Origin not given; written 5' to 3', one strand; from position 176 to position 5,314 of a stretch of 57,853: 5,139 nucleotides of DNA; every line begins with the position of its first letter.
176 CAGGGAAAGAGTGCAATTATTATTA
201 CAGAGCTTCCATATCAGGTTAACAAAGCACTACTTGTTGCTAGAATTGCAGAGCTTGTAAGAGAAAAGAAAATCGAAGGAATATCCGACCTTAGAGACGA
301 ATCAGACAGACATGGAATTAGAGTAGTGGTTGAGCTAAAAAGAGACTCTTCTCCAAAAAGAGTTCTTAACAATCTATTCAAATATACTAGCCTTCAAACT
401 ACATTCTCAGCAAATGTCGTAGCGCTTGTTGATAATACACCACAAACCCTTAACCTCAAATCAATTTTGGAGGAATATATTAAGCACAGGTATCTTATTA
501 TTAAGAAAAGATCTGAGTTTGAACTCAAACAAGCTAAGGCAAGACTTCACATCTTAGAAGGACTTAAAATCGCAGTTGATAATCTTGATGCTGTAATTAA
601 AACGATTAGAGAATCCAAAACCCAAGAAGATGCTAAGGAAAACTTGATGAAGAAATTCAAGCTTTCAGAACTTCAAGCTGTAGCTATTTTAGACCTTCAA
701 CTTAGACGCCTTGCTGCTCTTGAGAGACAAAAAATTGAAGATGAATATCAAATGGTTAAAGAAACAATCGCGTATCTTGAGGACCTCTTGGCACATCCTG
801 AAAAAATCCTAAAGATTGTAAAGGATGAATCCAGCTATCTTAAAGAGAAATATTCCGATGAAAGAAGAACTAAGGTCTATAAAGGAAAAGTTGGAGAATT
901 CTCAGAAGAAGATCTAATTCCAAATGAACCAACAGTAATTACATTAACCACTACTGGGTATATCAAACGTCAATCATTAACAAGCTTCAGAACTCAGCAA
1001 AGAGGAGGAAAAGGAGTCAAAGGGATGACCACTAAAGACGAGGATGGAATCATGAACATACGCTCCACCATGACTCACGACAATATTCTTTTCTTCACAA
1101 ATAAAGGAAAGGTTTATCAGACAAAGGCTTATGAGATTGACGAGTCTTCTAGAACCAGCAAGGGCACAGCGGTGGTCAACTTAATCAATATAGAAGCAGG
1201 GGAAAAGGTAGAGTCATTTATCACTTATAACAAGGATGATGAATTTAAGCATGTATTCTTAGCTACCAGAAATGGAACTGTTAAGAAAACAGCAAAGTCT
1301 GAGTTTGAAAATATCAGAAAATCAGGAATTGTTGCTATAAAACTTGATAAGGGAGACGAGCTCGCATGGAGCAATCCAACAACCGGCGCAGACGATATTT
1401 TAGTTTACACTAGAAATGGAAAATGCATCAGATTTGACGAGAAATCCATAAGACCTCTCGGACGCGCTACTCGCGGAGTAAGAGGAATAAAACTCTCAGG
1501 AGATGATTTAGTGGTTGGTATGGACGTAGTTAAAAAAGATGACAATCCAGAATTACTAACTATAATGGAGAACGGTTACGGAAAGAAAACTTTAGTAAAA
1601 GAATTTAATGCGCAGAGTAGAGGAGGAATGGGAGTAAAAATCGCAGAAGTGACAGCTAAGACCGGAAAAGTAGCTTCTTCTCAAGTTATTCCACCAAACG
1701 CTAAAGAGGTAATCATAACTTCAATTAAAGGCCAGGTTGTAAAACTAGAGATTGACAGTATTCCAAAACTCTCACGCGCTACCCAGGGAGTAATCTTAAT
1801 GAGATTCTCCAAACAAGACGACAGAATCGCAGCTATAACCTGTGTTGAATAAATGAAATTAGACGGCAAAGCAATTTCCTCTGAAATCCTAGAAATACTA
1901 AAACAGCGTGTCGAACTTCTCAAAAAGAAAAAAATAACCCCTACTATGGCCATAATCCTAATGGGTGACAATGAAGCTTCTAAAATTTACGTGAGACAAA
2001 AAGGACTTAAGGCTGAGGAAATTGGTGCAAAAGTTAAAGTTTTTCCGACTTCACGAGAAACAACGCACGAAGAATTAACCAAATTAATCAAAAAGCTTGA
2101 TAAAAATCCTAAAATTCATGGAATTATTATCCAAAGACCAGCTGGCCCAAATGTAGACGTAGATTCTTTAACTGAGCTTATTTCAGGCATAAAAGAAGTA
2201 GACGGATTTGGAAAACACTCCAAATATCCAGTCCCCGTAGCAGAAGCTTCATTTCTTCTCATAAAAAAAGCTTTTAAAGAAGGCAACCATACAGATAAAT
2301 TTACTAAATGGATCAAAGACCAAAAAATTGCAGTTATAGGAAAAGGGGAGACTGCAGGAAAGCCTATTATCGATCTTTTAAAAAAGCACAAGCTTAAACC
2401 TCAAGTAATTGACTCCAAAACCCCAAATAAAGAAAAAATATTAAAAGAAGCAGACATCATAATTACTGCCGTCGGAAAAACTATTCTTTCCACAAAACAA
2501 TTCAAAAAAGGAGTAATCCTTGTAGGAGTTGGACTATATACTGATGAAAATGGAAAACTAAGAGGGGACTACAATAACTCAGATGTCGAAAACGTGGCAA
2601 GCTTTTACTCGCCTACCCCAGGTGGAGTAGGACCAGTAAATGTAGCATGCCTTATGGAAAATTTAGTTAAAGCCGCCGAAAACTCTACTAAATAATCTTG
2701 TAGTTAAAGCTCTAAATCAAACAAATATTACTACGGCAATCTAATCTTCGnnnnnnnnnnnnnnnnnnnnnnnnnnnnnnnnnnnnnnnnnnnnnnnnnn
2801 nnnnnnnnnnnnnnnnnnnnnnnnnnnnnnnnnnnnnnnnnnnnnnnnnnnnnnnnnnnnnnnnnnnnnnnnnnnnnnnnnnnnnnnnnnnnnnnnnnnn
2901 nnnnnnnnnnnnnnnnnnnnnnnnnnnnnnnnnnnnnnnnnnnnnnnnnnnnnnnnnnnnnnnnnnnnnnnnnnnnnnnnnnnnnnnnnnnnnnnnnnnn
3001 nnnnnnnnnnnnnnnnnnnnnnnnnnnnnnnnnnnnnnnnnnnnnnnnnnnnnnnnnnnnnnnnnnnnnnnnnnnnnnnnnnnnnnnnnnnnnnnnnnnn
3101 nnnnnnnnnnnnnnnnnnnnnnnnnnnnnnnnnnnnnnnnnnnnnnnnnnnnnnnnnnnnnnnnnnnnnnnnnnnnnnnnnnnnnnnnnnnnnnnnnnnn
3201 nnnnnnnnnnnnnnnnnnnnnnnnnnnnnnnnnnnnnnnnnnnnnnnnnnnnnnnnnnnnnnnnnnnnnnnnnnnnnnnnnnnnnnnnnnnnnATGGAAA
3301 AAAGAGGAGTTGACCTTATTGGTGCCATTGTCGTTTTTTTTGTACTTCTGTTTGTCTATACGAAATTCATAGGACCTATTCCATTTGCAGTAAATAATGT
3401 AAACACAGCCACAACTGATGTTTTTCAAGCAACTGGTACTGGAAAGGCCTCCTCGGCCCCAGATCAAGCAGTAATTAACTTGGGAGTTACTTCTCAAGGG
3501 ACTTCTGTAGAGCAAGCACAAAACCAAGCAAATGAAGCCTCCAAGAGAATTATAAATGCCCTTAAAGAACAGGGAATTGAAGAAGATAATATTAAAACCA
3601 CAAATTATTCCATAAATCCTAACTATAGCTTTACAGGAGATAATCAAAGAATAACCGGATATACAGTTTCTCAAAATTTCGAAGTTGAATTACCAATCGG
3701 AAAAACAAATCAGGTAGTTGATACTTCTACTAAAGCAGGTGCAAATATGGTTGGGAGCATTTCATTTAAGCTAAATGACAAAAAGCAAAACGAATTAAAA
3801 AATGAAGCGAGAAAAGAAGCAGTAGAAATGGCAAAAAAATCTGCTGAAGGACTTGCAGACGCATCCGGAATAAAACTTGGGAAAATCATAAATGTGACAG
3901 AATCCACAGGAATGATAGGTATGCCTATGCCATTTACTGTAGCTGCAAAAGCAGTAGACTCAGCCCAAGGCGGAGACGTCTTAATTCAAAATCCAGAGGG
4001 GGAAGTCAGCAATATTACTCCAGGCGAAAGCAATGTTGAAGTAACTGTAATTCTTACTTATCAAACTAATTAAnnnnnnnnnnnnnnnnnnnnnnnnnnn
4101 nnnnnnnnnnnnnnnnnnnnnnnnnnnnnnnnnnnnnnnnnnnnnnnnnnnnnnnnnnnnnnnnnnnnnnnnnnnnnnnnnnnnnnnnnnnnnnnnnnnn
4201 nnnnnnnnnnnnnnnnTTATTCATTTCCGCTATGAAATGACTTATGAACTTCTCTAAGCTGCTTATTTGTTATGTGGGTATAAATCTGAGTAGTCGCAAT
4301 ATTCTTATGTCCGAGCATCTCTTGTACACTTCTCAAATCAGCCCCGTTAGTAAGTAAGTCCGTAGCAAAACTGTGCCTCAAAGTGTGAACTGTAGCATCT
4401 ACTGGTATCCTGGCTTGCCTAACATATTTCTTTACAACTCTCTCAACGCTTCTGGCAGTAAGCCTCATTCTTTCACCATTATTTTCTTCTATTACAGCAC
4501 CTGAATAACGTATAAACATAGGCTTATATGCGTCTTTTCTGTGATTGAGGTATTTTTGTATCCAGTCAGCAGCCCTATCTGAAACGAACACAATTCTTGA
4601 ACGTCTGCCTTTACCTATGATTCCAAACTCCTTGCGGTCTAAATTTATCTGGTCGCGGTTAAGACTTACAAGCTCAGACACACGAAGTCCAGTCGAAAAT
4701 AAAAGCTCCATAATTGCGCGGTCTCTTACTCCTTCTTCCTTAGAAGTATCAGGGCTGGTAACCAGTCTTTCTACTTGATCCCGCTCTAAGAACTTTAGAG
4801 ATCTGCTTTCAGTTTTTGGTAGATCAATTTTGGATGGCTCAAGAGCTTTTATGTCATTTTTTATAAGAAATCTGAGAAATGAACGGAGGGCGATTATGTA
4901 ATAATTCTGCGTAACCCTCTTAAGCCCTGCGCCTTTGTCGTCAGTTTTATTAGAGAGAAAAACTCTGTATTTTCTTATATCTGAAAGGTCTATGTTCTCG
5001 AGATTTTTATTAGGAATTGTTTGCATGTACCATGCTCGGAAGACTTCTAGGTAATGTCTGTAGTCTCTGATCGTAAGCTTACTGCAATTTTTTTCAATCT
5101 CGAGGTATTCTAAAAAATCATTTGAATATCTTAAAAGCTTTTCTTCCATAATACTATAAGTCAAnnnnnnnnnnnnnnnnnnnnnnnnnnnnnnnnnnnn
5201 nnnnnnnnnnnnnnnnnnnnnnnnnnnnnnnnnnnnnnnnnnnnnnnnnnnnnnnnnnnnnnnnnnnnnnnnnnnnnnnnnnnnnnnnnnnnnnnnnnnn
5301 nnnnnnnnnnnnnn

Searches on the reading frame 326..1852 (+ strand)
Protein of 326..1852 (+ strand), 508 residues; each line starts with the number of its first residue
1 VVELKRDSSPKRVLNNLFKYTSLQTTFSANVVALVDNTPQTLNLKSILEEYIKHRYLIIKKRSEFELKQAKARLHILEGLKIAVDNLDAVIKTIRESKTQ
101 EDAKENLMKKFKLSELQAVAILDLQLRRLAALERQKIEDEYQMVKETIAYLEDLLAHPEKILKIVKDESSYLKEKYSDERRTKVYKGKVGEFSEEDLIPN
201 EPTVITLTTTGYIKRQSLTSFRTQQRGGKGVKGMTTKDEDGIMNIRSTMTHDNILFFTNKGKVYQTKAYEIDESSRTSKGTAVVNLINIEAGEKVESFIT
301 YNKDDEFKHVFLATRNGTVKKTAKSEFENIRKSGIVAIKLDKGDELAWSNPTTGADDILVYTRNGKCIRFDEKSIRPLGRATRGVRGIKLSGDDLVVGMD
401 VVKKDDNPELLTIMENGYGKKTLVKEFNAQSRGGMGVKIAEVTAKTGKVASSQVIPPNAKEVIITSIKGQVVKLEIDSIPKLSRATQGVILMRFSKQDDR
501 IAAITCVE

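Call 11: search_protein_families(library=ncbifam, proteins=[window:326-1852:+], max_evalue=0.001)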
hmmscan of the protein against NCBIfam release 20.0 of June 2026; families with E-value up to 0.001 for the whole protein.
window:326-1852:+ (508 aa): 8 families
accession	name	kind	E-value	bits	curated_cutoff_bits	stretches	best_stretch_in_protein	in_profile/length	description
NF004043.1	PRK05560.1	equivalog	3.4e-177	590.8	902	1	2-505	298-796/798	DNA gyrase subunit A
TIGR01063.1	gyrA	equivalog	6.8e-165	550.2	877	1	2-507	297-798/800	DNA topoisomerase (ATP-hydrolyzing) subunit A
NF038098.1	GyrA_w_intein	exception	3.1e-141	472.6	1850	1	2-502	724-1222/1232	intein-containing DNA gyrase subunit A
NF004044.1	PRK05561.1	subfamily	4.9e-89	299.9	654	2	2-404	295-687/738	DNA topoisomerase (ATP-hydrolyzing)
NF010586.0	PRK13979.1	equivalog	1.2e-80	271.6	1475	3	9-347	323-660/957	DNA topoisomerase IV subunit A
TIGR01061.1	parC_Gpos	equivalog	1.2e-79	268.6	813.25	1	2-445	297-735/737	DNA topoisomerase IV subunit A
TIGR01062.1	parC_Gneg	equivalog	2.7e-49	167.9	628.9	1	7-306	301-589/735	DNA topoisomerase IV subunit A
NF009397.0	PRK12758.1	equivalog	1.8e-06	26.3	780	1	2-183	288-475/870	DNA gyrase/topoisomerase IV subunit A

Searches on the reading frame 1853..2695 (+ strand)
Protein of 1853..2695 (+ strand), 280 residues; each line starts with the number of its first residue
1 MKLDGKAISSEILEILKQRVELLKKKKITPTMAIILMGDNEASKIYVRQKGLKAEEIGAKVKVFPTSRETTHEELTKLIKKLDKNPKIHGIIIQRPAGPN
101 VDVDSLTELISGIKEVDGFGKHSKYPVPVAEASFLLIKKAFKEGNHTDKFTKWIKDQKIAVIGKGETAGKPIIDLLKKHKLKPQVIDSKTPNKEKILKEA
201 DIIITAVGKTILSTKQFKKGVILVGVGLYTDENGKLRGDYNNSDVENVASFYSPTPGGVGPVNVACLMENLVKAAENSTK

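Call 11: search_protein_families(library=ncbifam, proteins=[window:1853-2695:+], max_evalue=0.001)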
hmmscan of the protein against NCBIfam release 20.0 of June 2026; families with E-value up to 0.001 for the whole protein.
window:1853-2695:+ (280 aa): 30 families (the best 25 are shown)
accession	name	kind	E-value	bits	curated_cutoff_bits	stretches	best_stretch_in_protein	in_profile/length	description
NF010786.0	PRK14189.1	subfamily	3.9e-53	180.4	421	1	3-279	6-282/285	bifunctional methylenetetrahydrofolate dehydrogenase/methenyltetrahydrofolate cyclohydrolase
NF010766.0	PRK14169.1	equivalog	3.7e-50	171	450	1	2-277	4-279/283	bifunctional methylenetetrahydrofolate dehydrogenase/methenyltetrahydrofolate cyclohydrolase FolD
NF010776.0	PRK14179.1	equivalog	4.4e-50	170.4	445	1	3-279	5-282/284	bifunctional methylenetetrahydrofolate dehydrogenase/methenyltetrahydrofolate cyclohydrolase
NF008058.0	PRK10792.1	equivalog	1.2e-49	168.8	355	1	3-278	6-282/285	bifunctional methylenetetrahydrofolate dehydrogenase/methenyltetrahydrofolate cyclohydrolase FolD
NF010787.0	PRK14191.1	equivalog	4e-49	167.3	423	1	3-279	4-281/285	bifunctional methylenetetrahydrofolate dehydrogenase/methenyltetrahydrofolate cyclohydrolase FolD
NF010789.1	PRK14193.1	equivalog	1.1e-48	165.9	401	1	2-277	4-280/281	bifunctional methylenetetrahydrofolate dehydrogenase/methenyltetrahydrofolate cyclohydrolase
NF010785.0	PRK14188.1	subfamily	1.7e-48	165.1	396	1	3-278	6-289/297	bifunctional methylenetetrahydrofolate dehydrogenase/methenyltetrahydrofolate cyclohydrolase FolD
NF010772.0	PRK14175.1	equivalog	1.6e-45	155.6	459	1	3-275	6-278/286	bifunctional methylenetetrahydrofolate dehydrogenase/methenyltetrahydrofolate cyclohydrolase FolD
NF010790.0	PRK14194.1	equivalog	2.8e-45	154.8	508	1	3-277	7-284/301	bifunctional methylenetetrahydrofolate dehydrogenase/methenyltetrahydrofolate cyclohydrolase FolD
NF010763.0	PRK14166.1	equivalog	3.6e-45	154.2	501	1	3-278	4-280/282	bifunctional 5,10-methylene-tetrahydrofolate dehydrogenase/ 5,10-methylene-tetrahydrofolate cyclohydrolase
NF010780.0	PRK14183.1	equivalog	4.1e-45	154.2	480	1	3-279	4-281/283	bifunctional 5,10-methylene-tetrahydrofolate dehydrogenase/ 5,10-methylene-tetrahydrofolate cyclohydrolase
NF010788.0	PRK14192.1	equivalog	1.1e-44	152.8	475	1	2-278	5-281/283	bifunctional methylenetetrahydrofolate dehydrogenase/methenyltetrahydrofolate cyclohydrolase FolD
NF010781.0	PRK14184.1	equivalog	2.4e-44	151.6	438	1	3-276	4-281/286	bifunctional 5,10-methylene-tetrahydrofolate dehydrogenase/ 5,10-methylene-tetrahydrofolate cyclohydrolase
NF010775.0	PRK14178.1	equivalog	2.6e-43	148.3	465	1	1-278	1-274/279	bifunctional methylenetetrahydrofolate dehydrogenase/methenyltetrahydrofolate cyclohydrolase FolD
NF010767.0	PRK14170.1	equivalog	3e-43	147.9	559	1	3-277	5-279/284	bifunctional methylenetetrahydrofolate dehydrogenase/methenyltetrahydrofolate cyclohydrolase FolD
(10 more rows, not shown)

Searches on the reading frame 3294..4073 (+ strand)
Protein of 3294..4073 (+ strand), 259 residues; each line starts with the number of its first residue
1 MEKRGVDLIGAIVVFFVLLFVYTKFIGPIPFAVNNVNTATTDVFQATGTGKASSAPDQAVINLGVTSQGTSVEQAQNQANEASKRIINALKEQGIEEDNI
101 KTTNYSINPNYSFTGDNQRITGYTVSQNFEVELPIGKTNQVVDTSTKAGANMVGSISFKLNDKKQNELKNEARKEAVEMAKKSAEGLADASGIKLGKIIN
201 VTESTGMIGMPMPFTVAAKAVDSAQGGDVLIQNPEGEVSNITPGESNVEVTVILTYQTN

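Call 11: search_protein_families(library=ncbifam, proteins=[window:3294-4073:+], max_evalue=0.001)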
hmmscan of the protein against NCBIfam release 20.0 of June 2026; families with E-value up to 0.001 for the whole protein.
window:3294-4073:+ (259 aa): 2 families
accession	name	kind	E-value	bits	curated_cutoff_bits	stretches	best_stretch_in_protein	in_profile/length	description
NF008299.0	PRK11087.1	equivalog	1.6e-27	96.5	249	1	41-206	29-194/238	oxidative stress defense protein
NF004411.0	PRK05759.1-2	equivalog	2e-05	24.7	131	1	7-99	6-99/156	F0F1 ATP synthase subunit B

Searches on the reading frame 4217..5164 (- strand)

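Call 11: search_protein_families(library=ncbifam, proteins=[window:4217-5164:-], max_evalue=0.001)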
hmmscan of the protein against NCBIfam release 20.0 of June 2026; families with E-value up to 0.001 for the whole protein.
window:4217-5164:- (315 aa): 11 families
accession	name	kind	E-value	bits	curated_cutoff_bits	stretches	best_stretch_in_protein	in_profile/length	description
TIGR02225.1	recomb_XerD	equivalog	2.1e-78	263.6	329.6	1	16-312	2-288/290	site-specific tyrosine recombinase XerD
TIGR02224.1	recomb_XerC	equivalog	1.3e-77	261.1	335.15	1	16-312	2-291/295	tyrosine recombinase XerC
NF001399.0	PRK00283.1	subfamily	1.1e-73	248.1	279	1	15-312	10-297/300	tyrosine recombinase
NF040815.2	recomb_XerA_Arch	equivalog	3e-64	217.1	220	1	15-306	1-262/263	site-specific tyrosine recombinase/integron integrase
NF002331.0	PRK01287.1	subfamily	3.3e-56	190.8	371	1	8-312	24-326/365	site-specific tyrosine recombinase XerC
NF003462.0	PRK05084.1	equivalog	1.5e-42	145.6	267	1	120-308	168-354/360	tyrosine recombinase XerS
TIGR02249.1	integrase_gron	subfamily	2.1e-34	119.3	265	2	231-307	233-309/315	integron integrase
NF011946.0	PRK15417.1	equivalog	4.2e-20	72.2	435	1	233-301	250-318/337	integron integrase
NF007370.0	PRK09870.1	subfamily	2.3e-11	43.7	221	1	118-297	5-178/200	tyrosine-type DNA invertase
NF007371.0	PRK09871.1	subfamily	4.3e-10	39.5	222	1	142-297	22-173/198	tyrosine-type DNA invertase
NF040693.1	recomb_GmtY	equivalog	2.7e-08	33.5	340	1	258-305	392-439/441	gamma-mobile-trio recombinase GmtY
